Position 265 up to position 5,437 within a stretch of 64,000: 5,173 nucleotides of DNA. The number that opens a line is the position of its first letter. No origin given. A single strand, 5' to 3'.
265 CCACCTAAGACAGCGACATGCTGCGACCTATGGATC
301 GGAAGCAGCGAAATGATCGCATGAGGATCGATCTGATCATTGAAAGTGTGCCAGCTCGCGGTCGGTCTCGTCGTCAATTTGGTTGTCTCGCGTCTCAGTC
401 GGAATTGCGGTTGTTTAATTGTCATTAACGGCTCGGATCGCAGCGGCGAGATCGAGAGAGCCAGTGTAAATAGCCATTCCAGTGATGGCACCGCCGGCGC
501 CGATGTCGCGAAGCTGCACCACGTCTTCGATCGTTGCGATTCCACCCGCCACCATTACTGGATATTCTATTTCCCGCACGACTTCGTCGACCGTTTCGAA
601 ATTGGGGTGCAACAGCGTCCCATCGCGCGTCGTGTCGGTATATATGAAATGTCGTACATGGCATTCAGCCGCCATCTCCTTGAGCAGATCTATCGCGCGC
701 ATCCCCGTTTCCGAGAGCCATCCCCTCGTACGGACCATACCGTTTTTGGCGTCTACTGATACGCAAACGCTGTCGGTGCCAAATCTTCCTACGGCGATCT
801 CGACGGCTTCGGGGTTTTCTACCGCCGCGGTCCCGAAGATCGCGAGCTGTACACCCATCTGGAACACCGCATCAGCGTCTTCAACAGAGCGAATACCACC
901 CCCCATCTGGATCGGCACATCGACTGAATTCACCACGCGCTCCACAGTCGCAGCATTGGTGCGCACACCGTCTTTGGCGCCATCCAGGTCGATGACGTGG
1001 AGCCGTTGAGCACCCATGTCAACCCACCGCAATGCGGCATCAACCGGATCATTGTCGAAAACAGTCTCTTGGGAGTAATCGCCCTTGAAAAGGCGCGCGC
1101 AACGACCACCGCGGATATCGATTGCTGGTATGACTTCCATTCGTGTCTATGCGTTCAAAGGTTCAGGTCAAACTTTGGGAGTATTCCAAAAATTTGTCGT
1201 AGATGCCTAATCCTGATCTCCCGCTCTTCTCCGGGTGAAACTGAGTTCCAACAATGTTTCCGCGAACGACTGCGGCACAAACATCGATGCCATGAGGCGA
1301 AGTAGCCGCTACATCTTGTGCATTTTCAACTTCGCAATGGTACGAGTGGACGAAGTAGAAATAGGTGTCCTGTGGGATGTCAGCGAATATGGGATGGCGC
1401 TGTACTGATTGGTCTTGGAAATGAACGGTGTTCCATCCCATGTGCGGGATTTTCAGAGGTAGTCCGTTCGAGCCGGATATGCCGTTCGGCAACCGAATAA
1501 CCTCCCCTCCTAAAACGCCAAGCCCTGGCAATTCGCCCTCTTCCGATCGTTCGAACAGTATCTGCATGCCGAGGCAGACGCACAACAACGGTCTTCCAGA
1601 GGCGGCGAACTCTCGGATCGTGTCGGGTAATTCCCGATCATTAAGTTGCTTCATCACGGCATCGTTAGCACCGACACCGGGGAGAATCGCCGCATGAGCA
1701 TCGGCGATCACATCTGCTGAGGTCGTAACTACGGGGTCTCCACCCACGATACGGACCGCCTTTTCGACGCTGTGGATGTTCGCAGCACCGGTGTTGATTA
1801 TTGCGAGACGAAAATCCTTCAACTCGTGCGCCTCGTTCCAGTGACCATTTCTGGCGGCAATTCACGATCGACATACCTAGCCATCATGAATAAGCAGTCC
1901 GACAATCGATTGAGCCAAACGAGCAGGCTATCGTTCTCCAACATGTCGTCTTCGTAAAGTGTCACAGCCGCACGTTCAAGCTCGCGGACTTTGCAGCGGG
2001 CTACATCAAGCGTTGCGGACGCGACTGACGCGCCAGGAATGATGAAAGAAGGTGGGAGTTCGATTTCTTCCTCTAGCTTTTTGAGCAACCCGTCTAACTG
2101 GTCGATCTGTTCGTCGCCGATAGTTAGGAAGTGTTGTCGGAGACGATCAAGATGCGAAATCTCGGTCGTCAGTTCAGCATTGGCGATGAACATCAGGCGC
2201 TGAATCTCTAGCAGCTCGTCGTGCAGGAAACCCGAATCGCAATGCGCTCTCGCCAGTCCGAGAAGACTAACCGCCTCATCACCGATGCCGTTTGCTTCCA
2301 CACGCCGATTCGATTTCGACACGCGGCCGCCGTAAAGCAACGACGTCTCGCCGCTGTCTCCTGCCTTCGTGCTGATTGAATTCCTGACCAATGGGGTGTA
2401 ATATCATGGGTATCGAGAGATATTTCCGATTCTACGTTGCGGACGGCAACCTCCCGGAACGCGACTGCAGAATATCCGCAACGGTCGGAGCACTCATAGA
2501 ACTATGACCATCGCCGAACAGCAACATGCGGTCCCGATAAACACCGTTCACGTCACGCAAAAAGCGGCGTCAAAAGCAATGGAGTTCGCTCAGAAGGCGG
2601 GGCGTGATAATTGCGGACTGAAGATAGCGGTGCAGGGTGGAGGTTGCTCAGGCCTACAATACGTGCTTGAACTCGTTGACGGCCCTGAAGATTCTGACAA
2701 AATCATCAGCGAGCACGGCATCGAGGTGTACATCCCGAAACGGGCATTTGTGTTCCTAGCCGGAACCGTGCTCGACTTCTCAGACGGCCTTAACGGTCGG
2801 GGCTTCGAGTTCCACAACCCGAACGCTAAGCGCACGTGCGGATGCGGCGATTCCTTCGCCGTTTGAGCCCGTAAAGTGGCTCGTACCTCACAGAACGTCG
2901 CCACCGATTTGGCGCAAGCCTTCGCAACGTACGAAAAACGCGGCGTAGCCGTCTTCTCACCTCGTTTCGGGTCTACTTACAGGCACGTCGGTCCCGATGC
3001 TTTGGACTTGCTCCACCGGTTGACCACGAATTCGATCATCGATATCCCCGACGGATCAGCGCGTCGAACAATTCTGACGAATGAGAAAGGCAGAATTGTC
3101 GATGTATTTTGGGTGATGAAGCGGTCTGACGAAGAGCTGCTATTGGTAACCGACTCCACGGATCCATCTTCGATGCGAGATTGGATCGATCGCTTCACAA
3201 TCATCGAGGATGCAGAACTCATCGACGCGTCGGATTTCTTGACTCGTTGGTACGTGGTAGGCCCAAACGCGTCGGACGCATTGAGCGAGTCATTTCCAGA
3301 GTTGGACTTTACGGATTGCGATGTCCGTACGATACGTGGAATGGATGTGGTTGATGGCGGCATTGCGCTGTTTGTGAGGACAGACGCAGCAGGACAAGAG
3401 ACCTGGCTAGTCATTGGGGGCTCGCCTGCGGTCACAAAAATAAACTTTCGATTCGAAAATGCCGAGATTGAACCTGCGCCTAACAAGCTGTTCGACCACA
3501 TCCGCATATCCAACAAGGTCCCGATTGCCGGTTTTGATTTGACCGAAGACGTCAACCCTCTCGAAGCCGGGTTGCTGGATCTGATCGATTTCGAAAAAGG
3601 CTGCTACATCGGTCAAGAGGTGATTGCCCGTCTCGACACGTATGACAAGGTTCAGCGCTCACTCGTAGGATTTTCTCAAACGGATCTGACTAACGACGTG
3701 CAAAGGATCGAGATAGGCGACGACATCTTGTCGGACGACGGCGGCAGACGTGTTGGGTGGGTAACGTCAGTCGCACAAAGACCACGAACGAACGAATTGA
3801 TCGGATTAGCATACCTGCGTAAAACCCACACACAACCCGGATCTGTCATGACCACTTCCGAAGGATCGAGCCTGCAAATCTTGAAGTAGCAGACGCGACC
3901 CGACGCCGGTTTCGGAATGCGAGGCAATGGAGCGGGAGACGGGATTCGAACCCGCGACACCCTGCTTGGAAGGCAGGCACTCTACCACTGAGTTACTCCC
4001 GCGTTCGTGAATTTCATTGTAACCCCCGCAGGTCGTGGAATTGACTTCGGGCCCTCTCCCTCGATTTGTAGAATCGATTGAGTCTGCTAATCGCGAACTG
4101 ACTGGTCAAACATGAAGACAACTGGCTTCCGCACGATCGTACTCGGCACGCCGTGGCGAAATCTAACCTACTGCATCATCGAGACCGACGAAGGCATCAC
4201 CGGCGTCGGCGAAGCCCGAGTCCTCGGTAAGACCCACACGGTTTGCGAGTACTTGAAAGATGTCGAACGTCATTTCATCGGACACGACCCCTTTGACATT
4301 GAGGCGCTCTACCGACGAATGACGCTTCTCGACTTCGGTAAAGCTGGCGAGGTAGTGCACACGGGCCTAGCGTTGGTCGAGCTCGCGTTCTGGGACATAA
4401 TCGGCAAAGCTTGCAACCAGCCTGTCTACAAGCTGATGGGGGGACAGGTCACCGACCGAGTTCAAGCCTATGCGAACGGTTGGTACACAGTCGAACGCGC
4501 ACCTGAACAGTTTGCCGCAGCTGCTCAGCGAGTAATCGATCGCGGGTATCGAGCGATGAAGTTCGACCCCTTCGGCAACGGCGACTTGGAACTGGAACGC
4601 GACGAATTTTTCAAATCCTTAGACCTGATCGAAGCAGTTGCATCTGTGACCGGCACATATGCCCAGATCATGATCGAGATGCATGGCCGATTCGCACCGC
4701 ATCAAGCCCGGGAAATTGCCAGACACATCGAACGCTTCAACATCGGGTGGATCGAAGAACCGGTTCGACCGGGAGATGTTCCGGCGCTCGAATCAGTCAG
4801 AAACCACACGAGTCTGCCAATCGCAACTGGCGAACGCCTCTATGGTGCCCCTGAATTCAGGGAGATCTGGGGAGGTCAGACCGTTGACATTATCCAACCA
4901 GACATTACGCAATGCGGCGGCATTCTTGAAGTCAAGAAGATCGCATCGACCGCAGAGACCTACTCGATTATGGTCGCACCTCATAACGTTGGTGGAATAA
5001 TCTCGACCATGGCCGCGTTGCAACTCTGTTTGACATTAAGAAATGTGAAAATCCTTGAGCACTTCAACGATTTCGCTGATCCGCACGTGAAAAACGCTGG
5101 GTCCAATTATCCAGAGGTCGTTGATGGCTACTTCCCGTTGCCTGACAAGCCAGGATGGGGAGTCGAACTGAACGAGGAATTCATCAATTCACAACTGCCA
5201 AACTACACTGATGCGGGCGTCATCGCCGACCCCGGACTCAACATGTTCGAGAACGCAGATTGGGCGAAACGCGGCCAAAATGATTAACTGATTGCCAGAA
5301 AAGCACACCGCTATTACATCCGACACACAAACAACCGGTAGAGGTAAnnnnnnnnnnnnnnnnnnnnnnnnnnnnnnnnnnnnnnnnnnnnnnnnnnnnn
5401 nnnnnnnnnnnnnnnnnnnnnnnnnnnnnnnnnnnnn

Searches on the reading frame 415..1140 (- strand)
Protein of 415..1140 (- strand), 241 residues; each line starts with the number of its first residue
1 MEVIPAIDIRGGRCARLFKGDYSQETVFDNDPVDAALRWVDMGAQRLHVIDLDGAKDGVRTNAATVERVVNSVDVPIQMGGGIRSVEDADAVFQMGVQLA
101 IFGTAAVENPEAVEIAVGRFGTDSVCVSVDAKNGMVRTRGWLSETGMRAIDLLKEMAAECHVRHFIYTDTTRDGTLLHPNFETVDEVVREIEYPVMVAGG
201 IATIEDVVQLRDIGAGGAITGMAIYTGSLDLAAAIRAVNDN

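Call 44: search_protein_families(library=pfam, proteins=[window:415-1140:-], max_evalue=0.000001)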
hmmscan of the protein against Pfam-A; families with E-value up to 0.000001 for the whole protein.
window:415-1140:- (241 aa): 1 family
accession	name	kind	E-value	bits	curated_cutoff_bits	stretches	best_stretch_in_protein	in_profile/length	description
PF00977.27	His_biosynth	-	2.1e-71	240.4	23.6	1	2-229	1-227/228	Histidine biosynthesis protein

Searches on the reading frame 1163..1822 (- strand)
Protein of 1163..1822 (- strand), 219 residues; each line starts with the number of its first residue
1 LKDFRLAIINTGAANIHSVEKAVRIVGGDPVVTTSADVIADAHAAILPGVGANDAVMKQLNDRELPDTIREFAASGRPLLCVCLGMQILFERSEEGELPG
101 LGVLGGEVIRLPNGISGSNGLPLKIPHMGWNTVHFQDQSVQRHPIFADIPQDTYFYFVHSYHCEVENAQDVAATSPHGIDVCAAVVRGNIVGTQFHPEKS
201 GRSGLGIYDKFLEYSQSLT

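Call 44: search_protein_families(library=pfam, proteins=[window:1163-1822:-], max_evalue=0.000001)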
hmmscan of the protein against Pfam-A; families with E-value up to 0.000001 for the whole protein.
window:1163-1822:- (219 aa): 2 families
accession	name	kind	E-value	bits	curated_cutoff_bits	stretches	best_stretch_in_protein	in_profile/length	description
PF00117.34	GATase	-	8.4e-18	65.2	22.8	1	41-202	43-176/190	Glutamine amidotransferase class-I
PF01174.25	SNO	-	2e-07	31.5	27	0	22-110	14-102/188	SNO glutamine amidotransferase family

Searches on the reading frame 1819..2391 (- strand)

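Call 44: search_protein_families(library=pfam, proteins=[window:1819-2391:-], max_evalue=0.000001)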
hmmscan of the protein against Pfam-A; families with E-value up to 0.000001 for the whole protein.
window:1819-2391:- (190 aa): 1 family
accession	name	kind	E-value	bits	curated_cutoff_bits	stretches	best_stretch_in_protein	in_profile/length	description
PF01923.23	Cob_adeno_trans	-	3.8e-42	144.7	24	1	6-174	1-171/171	Cobalamin adenosyltransferase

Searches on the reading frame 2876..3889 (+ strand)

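Call 16: search_protein_families(library=ncbifam, proteins=[window:2876-3889:+], max_evalue=0.00001)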
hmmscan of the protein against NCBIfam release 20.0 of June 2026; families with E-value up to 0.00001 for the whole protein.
window:2876-3889:+ (337 aa): 7 families
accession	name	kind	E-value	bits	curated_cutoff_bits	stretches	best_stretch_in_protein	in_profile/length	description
NF001567.0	PRK00389.1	subfamily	6.5e-27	94.4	300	1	38-320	59-332/359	glycine cleavage system aminomethyltransferase GcvT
TIGR00528.1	gcvT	equivalog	1.1e-21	77.2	235.85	1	38-324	57-340/362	glycine cleavage system aminomethyltransferase GcvT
TIGR03317.2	CAF17_like_YgfZ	equivalog_domain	7.4e-20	71.4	49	1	207-317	2-112/113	CAF17-like 4Fe-4S cluster assembly/insertion protein YgfZ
TIGR01372.1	soxA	subfamily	4.6e-14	51.2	1164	1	38-328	671-971/996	sarcosine oxidase subunit alpha family protein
NF053776.1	TmaoDeMthMsil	equivalog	6.8e-14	51.3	1100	1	35-323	440-730/763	trimethylamine N-oxide demethylase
NF010093.0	PRK13579.1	equivalog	9.7e-12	44.3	459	1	39-326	67-346/371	glycine cleavage system aminomethyltransferase GcvT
NF009133.0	PRK12486.1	equivalog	2.2e-06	26.8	410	1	210-326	239-351/369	dimethylsulfoniopropionate demethylase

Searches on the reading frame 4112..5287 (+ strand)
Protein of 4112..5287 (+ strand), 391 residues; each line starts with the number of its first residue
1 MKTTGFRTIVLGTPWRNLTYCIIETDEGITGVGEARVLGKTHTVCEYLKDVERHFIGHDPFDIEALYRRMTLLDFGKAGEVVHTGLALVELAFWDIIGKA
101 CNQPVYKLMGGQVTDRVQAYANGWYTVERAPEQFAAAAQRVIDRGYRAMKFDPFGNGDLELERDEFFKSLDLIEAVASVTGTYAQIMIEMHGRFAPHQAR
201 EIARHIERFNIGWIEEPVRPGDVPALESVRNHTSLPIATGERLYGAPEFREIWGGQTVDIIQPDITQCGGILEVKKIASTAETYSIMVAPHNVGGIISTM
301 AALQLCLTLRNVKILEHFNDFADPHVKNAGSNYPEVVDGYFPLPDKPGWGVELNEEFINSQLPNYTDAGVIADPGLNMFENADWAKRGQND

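Call 16: search_protein_families(library=ncbifam, proteins=[window:4112-5287:+], max_evalue=0.00001)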
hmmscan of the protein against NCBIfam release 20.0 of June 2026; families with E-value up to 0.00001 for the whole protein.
window:4112-5287:+ (391 aa): 11 families
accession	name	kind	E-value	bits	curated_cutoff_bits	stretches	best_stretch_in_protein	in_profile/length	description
NF040790.2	glucon_galact_dh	equivalog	1.6e-87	293.9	750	1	23-361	30-369/390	bifunctional D-gluconate/D-galactonate dehydratase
NF010624.0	PRK14017.1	equivalog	1.2e-76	258.3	311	1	2-361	2-360/382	galactonate dehydratase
NF043051.1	ManoateDhtManD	equivalog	8.8e-52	176.3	550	2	171-358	193-380/403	D-mannonate dehydratase ManD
NF011654.0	PRK15072.1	subfamily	3.6e-50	171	430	2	171-358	194-381/404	D-galactonate dehydratase family protein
NF040866.1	AraD_Arch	equivalog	2.5e-39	135.3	650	1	21-359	37-367/372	arabinonate dehydratase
NF047820.1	TalGalacDh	equivalog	1.8e-35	122.6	500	1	20-356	40-359/371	L-talarate/galactarate dehydratase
NF011968.0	PRK15440.1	equivalog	1.1e-31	110.2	393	1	23-357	64-387/395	L-rhamnonate dehydratase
NF043002.1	HProlDhtase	equivalog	4.2e-24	85.1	500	1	19-354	34-355/366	cis-3-hydroxy-L-proline dehydratase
TIGR02534.1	mucon_cyclo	subfamily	1.4e-18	67.1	334.95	1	21-359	32-363/368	muconate/chloromuconate family cycloisomerase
NF041118.1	A_G_epim_Thtga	equivalog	8.5e-10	38.3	500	1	22-269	35-269/341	L-Ala-D/L-Glu epimerase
TIGR01928.1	menC_lowGC_arch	equivalog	7.2e-08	31.8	200.65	1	82-288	88-278/325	o-succinylbenzoate synthase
